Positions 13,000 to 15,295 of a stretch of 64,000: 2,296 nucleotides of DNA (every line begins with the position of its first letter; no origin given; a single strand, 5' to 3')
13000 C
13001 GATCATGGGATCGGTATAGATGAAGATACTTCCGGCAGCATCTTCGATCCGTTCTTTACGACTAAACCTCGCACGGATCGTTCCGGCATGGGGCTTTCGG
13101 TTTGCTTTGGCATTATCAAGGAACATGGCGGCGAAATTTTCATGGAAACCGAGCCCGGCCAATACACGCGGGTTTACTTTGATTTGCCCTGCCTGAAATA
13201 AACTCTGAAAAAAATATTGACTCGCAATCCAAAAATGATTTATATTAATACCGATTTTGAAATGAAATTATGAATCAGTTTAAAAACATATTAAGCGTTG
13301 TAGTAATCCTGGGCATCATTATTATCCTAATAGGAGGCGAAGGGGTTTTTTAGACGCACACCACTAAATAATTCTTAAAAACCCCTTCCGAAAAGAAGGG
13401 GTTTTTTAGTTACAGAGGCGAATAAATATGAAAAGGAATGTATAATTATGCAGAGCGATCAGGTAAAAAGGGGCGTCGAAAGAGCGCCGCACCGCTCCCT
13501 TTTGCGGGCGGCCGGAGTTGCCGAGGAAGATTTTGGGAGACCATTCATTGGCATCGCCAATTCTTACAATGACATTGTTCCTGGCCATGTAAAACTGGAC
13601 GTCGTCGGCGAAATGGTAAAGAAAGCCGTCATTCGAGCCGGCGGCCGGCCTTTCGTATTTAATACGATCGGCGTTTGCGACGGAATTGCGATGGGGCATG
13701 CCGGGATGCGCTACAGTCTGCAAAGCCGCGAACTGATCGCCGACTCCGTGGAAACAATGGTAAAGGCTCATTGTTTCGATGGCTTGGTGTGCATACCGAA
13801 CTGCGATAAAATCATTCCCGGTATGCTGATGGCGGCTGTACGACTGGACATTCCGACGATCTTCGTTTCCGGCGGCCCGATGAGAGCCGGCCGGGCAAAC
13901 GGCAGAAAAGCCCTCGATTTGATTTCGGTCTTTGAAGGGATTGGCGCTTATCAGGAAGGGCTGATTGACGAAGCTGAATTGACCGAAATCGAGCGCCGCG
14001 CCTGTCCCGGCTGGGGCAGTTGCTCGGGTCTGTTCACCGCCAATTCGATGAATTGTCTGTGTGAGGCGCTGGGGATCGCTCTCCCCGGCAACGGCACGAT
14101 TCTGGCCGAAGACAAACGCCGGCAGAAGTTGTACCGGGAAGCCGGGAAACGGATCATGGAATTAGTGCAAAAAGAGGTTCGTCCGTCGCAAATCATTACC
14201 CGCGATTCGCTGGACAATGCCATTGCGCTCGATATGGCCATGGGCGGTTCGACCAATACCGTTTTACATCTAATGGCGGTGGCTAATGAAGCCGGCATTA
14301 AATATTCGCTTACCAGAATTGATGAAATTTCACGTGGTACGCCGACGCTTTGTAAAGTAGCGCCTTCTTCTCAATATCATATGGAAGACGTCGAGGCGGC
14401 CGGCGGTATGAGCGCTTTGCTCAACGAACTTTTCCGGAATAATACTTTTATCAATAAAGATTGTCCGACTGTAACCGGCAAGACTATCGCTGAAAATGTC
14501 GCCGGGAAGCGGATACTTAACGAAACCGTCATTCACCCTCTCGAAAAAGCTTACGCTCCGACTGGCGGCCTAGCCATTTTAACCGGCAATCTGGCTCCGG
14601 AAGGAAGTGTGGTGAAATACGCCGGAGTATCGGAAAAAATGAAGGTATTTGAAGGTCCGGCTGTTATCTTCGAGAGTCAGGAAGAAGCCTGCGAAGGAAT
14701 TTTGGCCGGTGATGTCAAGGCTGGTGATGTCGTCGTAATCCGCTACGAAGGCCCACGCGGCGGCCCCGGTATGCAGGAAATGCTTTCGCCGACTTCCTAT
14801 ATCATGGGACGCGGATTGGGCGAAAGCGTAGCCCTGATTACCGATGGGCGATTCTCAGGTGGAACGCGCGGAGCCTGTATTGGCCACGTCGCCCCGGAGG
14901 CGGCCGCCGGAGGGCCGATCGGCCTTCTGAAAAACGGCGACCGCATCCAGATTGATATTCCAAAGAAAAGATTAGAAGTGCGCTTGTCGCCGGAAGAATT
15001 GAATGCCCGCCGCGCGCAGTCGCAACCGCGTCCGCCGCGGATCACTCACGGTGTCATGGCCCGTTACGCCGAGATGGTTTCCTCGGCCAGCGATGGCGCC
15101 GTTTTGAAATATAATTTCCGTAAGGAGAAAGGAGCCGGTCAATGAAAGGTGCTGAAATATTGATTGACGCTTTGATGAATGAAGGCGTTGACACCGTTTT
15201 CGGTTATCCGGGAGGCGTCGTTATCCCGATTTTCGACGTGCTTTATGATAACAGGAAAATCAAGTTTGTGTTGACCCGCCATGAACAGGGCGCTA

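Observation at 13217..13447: Ile/Leu/Val leader peptide with a minimal three-segment attenuator built on a perfect 15-nt direct repeat, controlling a 9-gene ilv-cimA-leu operon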

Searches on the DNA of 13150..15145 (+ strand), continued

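Call 68: search_rna_families(sources=[L001, L002, L003, L004, L005, L006, L018, L081, L161, L162, L163, L164, L165, L166, L167, L168, L169, L170, L171], threshold=gathering)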
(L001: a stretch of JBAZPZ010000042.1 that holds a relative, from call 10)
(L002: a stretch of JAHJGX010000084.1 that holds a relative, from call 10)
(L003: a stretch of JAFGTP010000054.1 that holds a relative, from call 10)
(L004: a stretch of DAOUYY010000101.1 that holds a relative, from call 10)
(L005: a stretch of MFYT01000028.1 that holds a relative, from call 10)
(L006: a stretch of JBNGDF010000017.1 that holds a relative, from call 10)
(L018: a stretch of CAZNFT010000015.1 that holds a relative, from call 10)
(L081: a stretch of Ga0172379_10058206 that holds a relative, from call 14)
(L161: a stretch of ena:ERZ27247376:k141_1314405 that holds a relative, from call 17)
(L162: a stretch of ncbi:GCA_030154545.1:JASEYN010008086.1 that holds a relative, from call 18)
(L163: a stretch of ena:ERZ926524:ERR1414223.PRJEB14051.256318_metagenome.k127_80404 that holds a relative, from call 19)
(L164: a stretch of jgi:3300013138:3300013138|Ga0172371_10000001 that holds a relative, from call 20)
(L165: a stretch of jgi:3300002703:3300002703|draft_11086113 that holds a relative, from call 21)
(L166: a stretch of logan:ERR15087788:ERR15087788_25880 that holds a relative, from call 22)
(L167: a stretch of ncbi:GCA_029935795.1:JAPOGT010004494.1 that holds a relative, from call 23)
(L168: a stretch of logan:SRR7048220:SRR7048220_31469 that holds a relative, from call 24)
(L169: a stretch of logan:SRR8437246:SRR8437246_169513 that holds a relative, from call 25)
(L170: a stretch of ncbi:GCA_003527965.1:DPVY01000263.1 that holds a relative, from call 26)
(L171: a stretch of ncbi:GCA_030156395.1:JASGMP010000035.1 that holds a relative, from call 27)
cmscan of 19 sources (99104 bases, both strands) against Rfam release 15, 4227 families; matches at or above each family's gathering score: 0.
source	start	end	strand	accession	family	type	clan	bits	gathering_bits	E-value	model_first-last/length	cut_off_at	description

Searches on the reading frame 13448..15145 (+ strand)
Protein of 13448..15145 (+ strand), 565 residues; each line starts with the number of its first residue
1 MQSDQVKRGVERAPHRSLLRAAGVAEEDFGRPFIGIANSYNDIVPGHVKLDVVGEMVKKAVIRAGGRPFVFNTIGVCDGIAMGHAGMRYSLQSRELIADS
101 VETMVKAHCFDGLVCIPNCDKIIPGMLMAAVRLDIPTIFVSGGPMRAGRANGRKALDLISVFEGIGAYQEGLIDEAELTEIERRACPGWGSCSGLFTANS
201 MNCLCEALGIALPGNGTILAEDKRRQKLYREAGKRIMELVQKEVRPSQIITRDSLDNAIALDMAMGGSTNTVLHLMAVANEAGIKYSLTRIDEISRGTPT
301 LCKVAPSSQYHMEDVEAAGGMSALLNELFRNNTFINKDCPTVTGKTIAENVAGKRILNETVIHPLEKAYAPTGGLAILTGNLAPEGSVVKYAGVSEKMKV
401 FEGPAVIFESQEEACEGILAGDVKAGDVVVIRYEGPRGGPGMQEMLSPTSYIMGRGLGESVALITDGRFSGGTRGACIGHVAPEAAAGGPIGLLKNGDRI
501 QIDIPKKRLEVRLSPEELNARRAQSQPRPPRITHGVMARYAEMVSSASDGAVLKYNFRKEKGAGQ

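Call 9: search_protein_families(library=ncbifam, proteins=[window:13448-15145:+])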
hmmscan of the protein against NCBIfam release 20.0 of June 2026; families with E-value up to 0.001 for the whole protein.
window:13448-15145:+ (565 aa): 8 families
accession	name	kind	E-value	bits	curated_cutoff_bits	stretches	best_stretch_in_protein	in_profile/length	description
NF002068.0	PRK00911.1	subfamily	4.1e-253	840.9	644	1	1-554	5-556/559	dihydroxy-acid dehydratase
TIGR00110.1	ilvD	equivalog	2.9e-249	828.2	618.15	1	14-554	1-542/543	dihydroxy-acid dehydratase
NF009103.0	PRK12448.1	equivalog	2.9e-211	702.9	710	2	2-353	5-363/616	dihydroxy-acid dehydratase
NF004784.0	PRK06131.1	subfamily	4.5e-140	467.8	539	1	8-557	19-564/576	dihydroxy-acid dehydratase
NF009559.0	PRK13016.1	equivalog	3e-129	431.9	882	1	13-555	24-563/578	L-arabinonate dehydratase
NF009560.0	PRK13017.1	subfamily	2.2e-128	429.1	684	1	20-559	33-581/595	dihydroxy-acid dehydratase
TIGR01196.1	edd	equivalog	3.2e-88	296.5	708.25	1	31-552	64-598/601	phosphogluconate dehydratase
TIGR03432.1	yjhG_yagF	hypoth_equivalog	1.3e-66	225.1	808.15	2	45-351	81-388/640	YjhG/YagF family D-xylonate dehydratase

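Call 10: find_related_loci(query=window:13448-15145:+, collection=genome_contigs, flank=3000)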
Query window:13448-15145:+ (565 aa) in genome_contigs; peptide patterns used: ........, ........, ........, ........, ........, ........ (x = any residue, [..] = any of these).
600 stretches matched a pattern (row limit reached: there are more); 593 encode a relative of the query (tblastn E <= 1e-3); the best 80 are kept; 80 distinct loci.
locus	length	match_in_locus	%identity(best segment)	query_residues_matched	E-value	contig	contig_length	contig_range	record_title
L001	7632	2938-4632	83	1-565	0e+0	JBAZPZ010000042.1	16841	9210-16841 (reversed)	MAG: Candidatus Neomarinimicrobiota bacterium isolate SO_2017_SWC_41 scaffold_2905_c1_LP-4_2017, whole genome shotgun se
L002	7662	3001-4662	71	1-554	0e+0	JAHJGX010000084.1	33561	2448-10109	MAG: bacterium isolate Modern_marine_glass_biofilm.mb.88 Modern_marine_glas.mb.88_k141_273655, whole genome shotgun sequ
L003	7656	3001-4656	71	1-553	0e+0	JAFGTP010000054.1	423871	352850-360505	MAG: Candidatus Neomarinimicrobiota bacterium isolate Zod_Metabat.977 k87_10935522, whole genome shotgun sequence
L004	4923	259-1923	70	1-555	0e+0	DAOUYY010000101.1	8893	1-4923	MAG TPA_asm: Candidatus Neomarinimicrobiota bacterium isolate CSMAG_939 CSMAG_939_k141_1319615_length_8893_cov_10.0000,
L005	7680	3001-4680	68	1-561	0e+0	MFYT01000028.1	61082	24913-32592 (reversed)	MAG: Candidatus Raymondbacteria bacterium RIFOXYA2_FULL_49_16 rifoxya2_full_scaffold_165, whole genome shotgun sequence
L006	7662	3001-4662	69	1-554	0e+0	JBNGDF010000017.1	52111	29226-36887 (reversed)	MAG: Fidelibacterota bacterium isolate E05-020 bin82.fa-17, whole genome shotgun sequence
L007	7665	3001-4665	68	1-555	0e+0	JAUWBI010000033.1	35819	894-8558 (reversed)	MAG: Phycisphaerae bacterium isolate CSMAG_1316 CSMAG_1316_k141_125941_length_35819_cov_20.9877, whole genome shotgun se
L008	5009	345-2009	68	1-555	0e+0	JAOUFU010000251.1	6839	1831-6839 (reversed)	MAG: Phycisphaerae bacterium isolate 4_1_July_SF_Bin52 4_1_July_SF_Bin52_scaffold_6221_c1, whole genome shotgun sequence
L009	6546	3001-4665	67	1-555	0e+0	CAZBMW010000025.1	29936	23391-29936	MAG TPA_asm: uncultured Pirellulales bacterium isolate binchicken_co294_140 genome assembly, contig: NODE_1950_length_29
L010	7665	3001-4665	67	1-555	0e+0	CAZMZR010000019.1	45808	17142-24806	MAG TPA_asm: uncultured Pirellulales bacterium isolate binchicken_co34_522 genome assembly, contig: NODE_1025_length_458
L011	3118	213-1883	68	1-557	0e+0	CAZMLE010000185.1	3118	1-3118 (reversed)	MAG TPA_asm: uncultured Pirellulales bacterium isolate binchicken_co103_323 genome assembly, contig: NODE_49522_length_3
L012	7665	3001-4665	68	1-555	0e+0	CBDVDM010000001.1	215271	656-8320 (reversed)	MAG TPA_asm: uncultured bacterium isolate SRR21487743_binner13_Refined_34 genome assembly, contig: ERZ25748485.4, whole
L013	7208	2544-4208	67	1-555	0e+0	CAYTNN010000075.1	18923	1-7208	MAG TPA_asm: uncultured Pirellulales bacterium isolate SRP178699_co2_413 genome assembly, contig: NODE_2096_length_18923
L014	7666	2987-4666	67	1-560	0e+0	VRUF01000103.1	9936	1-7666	MAG: Planctomycetota bacterium isolate MohnsGC08_bin174 NODE_199_length_9936_cov_6.699260, whole genome shotgun sequence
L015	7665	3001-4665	69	1-555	0e+0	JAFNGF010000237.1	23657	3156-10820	MAG: Planctomycetota bacterium isolate bin_34 PROKKA_contig000237, whole genome shotgun sequence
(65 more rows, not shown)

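Call 14: find_related_loci(query=window:13448-15145:+, collection=metagenome_contigs, flank=1500)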
Query window:13448-15145:+ (565 aa) in metagenome_contigs; peptide patterns used: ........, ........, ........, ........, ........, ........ (x = any residue, [..] = any of these).
600 stretches matched a pattern (row limit reached: there are more); 565 encode a relative of the query (tblastn E <= 1e-3); the best 80 are kept; 80 distinct loci.
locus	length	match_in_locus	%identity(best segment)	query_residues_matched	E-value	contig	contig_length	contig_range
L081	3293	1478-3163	68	1-561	0e+0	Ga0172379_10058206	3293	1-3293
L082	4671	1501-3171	69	1-557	0e+0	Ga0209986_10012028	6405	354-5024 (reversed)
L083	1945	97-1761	68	1-555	0e+0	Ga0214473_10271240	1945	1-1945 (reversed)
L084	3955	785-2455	68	1-557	0e+0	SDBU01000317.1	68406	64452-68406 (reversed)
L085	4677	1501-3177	67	1-559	0e+0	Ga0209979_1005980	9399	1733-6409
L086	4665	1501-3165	68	1-555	0e+0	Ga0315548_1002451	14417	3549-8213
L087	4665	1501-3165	68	1-555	0e+0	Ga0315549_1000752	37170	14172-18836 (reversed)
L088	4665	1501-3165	68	1-555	0e+0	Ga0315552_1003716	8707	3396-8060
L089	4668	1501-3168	67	1-556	0e+0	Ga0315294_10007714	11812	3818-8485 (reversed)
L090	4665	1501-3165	68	1-555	0e+0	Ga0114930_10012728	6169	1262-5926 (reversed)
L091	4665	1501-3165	68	1-555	0e+0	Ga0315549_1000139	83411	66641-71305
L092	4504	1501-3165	67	1-555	0e+0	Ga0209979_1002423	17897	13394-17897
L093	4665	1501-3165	67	1-555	0e+0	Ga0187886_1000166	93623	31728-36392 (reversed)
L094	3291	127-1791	67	1-555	0e+0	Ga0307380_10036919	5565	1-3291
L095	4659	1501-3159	69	3-555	0e+0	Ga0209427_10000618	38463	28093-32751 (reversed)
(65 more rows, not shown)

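Call 15: find_homologous_proteins(query=window:13448-15145:+, max_evalue=1e-100)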
Query window:13448-15145:+ (565 aa): 8000 proteins with E <= 1e-100 among 8000 candidates; the best 120 are listed.
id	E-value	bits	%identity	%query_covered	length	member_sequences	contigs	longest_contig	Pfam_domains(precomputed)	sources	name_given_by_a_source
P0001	0.0e+0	1264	100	100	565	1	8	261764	PF24877.2,PF00920.28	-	-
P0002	0.0e+0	1128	90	100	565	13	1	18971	PF24877.2,PF00920.28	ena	-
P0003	0.0e+0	1099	86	100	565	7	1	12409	PF24877.2,PF00920.28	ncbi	-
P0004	0.0e+0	1096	87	100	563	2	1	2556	PF24877.2,PF00920.28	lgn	-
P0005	0.0e+0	1062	83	100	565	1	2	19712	PF24877.2,PF00920.28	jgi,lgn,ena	-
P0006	0.0e+0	1062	83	100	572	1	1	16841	PF24877.2,PF00920.28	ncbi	ncbi:MAG: dihydroxy-acid dehydratase [Candidatus Neomarinimicrobiota bacterium]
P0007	0.0e+0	1047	83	99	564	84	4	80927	PF24877.2,PF00920.28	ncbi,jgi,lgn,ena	-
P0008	0.0e+0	1037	81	99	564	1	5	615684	PF24877.2,PF00920.28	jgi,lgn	-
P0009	0.0e+0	1035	82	100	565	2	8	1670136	PF24877.2,PF00920.28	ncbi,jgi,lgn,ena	-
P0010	1.7e-285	966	77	98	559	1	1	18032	PF24877.2,PF00920.28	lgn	-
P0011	9.6e-272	920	73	98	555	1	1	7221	PF24877.2,PF00920.28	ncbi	-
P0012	3.2e-269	912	72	98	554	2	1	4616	PF24877.2,PF00920.28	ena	-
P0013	6.7e-269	911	72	98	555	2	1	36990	PF24877.2,PF00920.28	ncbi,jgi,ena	-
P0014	1.1e-268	910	71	98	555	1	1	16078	PF24877.2,PF00920.28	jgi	-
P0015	1.3e-268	910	71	98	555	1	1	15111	PF24877.2,PF00920.28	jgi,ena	-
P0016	1.6e-268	910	73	99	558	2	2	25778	PF24877.2,PF00920.28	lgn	-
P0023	1.9e-267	906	72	98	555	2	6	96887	PF24877.2,PF00920.28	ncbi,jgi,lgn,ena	-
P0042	3.0e-264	896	71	98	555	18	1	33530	PF24877.2,PF00920.28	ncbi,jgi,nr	ncbi:MAG TPA: dihydroxy-acid dehydratase [Candidatus Marinimicrobia bacterium]|nr:dihydroxy-acid deh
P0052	6.1e-262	888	71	98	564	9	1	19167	PF24877.2,PF00920.28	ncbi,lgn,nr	ncbi:MAG: dihydroxy-acid dehydratase [Candidatus Marinimicrobia bacterium]|nr:dihydroxy-acid dehydra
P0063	7.9e-259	878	70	97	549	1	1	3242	PF24877.2,PF00920.28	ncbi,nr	ncbi:MAG: dihydroxy-acid dehydratase [Bacteroidales bacterium]|nr:dihydroxy-acid dehydratase [Bacter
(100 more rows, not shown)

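Call 17: find_encoding_contigs(protein=P0002, flank=1200, max_places=1)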
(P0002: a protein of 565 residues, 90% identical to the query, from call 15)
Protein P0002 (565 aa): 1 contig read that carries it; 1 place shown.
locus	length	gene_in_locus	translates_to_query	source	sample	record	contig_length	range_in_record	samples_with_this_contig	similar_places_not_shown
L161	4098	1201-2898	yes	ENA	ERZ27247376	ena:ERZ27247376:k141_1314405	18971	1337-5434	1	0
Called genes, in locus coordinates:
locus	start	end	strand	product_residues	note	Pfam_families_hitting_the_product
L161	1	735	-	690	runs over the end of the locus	?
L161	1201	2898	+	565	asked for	PF00920:ILVD_EDD_N, PF24877:ILV_EDD_C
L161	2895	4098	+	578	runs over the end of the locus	PF02776:TPP_enzyme_N, PF00205:TPP_enzyme_M, PF02775:TPP_enzyme_C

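Call 18: find_encoding_contigs(protein=P0003, flank=1200, max_places=1)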
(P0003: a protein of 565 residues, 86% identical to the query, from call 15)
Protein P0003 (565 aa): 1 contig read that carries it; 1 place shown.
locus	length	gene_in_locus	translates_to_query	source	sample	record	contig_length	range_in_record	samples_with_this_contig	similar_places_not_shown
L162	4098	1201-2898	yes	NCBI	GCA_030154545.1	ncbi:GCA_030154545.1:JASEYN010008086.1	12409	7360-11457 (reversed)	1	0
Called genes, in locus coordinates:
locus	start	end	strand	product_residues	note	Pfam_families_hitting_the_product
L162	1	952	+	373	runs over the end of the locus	PF00989:PAS, PF13188:PAS_8, PF08448:PAS_4, PF13426:PAS_9, PF08447:PAS_3, PF00512:HisKA, PF02518:HATPase_c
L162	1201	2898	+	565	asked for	PF00920:ILVD_EDD_N, PF24877:ILV_EDD_C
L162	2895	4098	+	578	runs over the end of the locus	PF02776:TPP_enzyme_N, PF00205:TPP_enzyme_M, PF02775:TPP_enzyme_C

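Call 19: find_encoding_contigs(protein=P0007, flank=1200, max_places=1)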
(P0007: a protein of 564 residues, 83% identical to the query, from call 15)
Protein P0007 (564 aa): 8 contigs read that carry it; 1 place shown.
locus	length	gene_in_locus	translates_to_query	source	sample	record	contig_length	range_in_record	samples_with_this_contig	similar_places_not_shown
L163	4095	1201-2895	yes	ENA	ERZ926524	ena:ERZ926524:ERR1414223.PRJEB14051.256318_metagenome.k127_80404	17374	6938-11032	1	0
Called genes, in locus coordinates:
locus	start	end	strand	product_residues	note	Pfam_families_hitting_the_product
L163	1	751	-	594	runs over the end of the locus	PF00072:Response_reg, PF00989:PAS, PF08448:PAS_4, PF13188:PAS_8 (faint), PF13426:PAS_9, PF08447:PAS_3 (faint), PF08448:PAS_4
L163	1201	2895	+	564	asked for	PF00920:ILVD_EDD_N, PF24877:ILV_EDD_C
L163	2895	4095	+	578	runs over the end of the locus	PF02776:TPP_enzyme_N, PF00205:TPP_enzyme_M, PF02775:TPP_enzyme_C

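Call 20: find_encoding_contigs(protein=P0008, flank=1200, max_places=1)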
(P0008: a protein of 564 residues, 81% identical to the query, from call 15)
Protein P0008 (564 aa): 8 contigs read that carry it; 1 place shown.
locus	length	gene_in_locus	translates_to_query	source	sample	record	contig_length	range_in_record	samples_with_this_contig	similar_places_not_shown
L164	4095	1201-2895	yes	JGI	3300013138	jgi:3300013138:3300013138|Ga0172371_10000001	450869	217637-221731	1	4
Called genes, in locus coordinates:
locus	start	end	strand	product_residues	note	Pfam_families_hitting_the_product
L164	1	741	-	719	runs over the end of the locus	PF00072:Response_reg, PF00989:PAS, PF08448:PAS_4, PF13426:PAS_9, PF08448:PAS_4, PF00989:PAS, PF13426:PAS_9, PF00989:PAS, +4 more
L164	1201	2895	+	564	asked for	PF00920:ILVD_EDD_N, PF24877:ILV_EDD_C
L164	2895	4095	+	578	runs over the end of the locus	PF02776:TPP_enzyme_N, PF00205:TPP_enzyme_M, PF02775:TPP_enzyme_C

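Call 21: find_encoding_contigs(protein=P0009, flank=1200, max_places=1)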
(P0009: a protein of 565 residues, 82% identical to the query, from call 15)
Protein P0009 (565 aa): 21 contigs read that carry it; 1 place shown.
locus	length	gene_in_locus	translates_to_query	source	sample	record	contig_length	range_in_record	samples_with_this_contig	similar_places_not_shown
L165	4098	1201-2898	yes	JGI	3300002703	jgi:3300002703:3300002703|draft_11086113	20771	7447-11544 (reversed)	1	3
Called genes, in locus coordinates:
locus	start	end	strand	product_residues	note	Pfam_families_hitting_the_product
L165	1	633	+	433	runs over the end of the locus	PF14821:Thr_synth_N, PF00291:PALP, PF24857:THR4_C (weak)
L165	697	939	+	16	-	-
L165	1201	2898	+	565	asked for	PF00920:ILVD_EDD_N, PF24877:ILV_EDD_C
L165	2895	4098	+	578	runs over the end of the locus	PF02776:TPP_enzyme_N, PF00205:TPP_enzyme_M, PF02775:TPP_enzyme_C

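Call 22: find_encoding_contigs(protein=P0010, flank=1200, max_places=1)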
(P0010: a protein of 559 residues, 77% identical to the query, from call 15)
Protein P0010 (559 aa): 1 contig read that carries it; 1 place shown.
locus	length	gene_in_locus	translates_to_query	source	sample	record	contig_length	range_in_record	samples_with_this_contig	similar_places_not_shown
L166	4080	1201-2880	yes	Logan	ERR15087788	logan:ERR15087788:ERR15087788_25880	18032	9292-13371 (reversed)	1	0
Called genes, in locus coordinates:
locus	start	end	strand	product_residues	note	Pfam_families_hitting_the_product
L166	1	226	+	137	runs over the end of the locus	PF09383:NIL, PF12838:Fer4_7, PF00037:Fer4 (faint), PF12797:Fer4_2 (faint), PF13237:Fer4_10 (weak), PF14697:Fer4_21, PF12837:Fer4_6 (faint), PF13187:Fer4_9 (weak)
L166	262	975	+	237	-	PF27030:AbpE_bact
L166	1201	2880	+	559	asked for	PF00920:ILVD_EDD_N, PF24877:ILV_EDD_C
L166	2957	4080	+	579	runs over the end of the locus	PF02776:TPP_enzyme_N, PF00205:TPP_enzyme_M, PF02775:TPP_enzyme_C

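Call 23: find_encoding_contigs(protein=P0011, flank=1200, max_places=1)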
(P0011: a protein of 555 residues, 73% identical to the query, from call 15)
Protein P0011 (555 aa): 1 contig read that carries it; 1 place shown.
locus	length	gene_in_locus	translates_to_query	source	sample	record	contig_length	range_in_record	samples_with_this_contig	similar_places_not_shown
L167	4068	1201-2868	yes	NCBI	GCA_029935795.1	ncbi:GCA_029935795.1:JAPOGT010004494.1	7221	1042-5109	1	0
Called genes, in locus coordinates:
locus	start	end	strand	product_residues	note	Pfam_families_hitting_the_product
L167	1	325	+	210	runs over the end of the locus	PF00485:PRK, PF13238:AAA_18 (weak)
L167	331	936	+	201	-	PF00265:TK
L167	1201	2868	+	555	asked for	PF00920:ILVD_EDD_N, PF24877:ILV_EDD_C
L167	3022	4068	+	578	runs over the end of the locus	PF02776:TPP_enzyme_N, PF00205:TPP_enzyme_M, PF02775:TPP_enzyme_C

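Call 24: find_encoding_contigs(protein=P0016, flank=1200, max_places=1)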
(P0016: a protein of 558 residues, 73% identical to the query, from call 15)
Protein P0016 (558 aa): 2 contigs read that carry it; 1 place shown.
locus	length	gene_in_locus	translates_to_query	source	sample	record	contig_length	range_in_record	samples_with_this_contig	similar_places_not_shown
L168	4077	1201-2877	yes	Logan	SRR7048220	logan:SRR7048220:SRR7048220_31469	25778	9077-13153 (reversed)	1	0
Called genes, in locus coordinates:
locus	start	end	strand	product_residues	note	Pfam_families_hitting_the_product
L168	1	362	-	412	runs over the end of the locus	PF00764:Arginosuc_synth, PF20979:Arginosuc_syn_C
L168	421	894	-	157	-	PF01316:Arg_repressor, PF02863:Arg_repressor_C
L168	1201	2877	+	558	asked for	PF00920:ILVD_EDD_N, PF24877:ILV_EDD_C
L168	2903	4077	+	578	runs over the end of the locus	PF02776:TPP_enzyme_N, PF00205:TPP_enzyme_M, PF02775:TPP_enzyme_C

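Call 25: find_encoding_contigs(protein=P0023, flank=1200, max_places=1)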
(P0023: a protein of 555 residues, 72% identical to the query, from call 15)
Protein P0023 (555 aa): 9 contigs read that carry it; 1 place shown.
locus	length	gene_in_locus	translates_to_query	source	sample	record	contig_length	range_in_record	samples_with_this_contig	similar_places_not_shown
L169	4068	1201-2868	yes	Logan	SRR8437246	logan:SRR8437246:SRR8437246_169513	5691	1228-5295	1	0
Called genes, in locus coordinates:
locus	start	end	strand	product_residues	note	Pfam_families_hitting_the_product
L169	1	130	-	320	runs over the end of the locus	PF04495:GRASP55_65 (faint), PF00595:PDZ (weak), PF13180:PDZ_2, PF19805:DUF6288 (faint), PF17820:PDZ_6, PF13180:PDZ_2, PF17820:PDZ_6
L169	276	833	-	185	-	PF13328:HD_4, PF01966:HD (faint)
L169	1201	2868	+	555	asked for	PF00920:ILVD_EDD_N, PF24877:ILV_EDD_C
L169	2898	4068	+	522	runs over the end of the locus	?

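Call 26: find_encoding_contigs(protein=P0042, flank=1200, max_places=1)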
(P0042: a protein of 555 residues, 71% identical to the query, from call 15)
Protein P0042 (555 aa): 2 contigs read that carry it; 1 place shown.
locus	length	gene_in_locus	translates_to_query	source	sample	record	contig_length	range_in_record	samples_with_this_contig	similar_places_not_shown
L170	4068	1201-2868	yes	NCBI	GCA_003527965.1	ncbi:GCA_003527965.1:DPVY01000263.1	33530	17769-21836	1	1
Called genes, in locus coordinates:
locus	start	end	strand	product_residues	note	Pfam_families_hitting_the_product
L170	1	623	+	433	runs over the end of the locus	PF02885:Glycos_trans_3N, PF00591:Glycos_transf_3, PF07831:PYNP_C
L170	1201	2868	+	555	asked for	PF00920:ILVD_EDD_N, PF24877:ILV_EDD_C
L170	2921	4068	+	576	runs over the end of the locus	PF02776:TPP_enzyme_N, PF00205:TPP_enzyme_M, PF02775:TPP_enzyme_C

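Call 27: find_encoding_contigs(protein=P0052, flank=1200, max_places=1)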
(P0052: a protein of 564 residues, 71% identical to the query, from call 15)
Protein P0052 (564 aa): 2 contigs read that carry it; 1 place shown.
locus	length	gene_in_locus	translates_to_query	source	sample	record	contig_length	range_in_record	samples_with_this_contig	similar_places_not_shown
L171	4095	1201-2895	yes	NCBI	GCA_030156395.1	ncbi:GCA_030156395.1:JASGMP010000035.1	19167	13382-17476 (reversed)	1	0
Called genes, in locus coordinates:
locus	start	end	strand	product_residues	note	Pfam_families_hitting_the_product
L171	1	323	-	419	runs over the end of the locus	PF00764:Arginosuc_synth, PF20979:Arginosuc_syn_C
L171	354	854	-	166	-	PF01316:Arg_repressor, PF02863:Arg_repressor_C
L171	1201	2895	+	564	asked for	PF00920:ILVD_EDD_N, PF24877:ILV_EDD_C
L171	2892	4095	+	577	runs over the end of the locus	PF02776:TPP_enzyme_N, PF00205:TPP_enzyme_M, PF02775:TPP_enzyme_C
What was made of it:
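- The upstream neighbour differs between loci (PAS kinase, response regulator, threonine synthase, thymidine kinase, ArgR), while the leader stays with ilvD (calls 17-27). It is always attached to ilvD whatever the upstream neighbour (calls 17-27). In most relatives the upstream gene is different or divergent, yet the hairpin and ORF remain (calls 17-27).
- Tried and rejected: Closer relatives were obtained through find_homologous_proteins plus find_encoding_contigs instead (calls 15, 17-27).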

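Call 28: find_encoding_contigs(protein=P0063, flank=1200, max_places=1)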
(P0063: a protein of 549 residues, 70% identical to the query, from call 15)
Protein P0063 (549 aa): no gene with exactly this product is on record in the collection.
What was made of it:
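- Tried and rejected: The look-up of the Bacteroidales-labelled P0063 failed (call 28), so Bacteroidota could not be tested.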
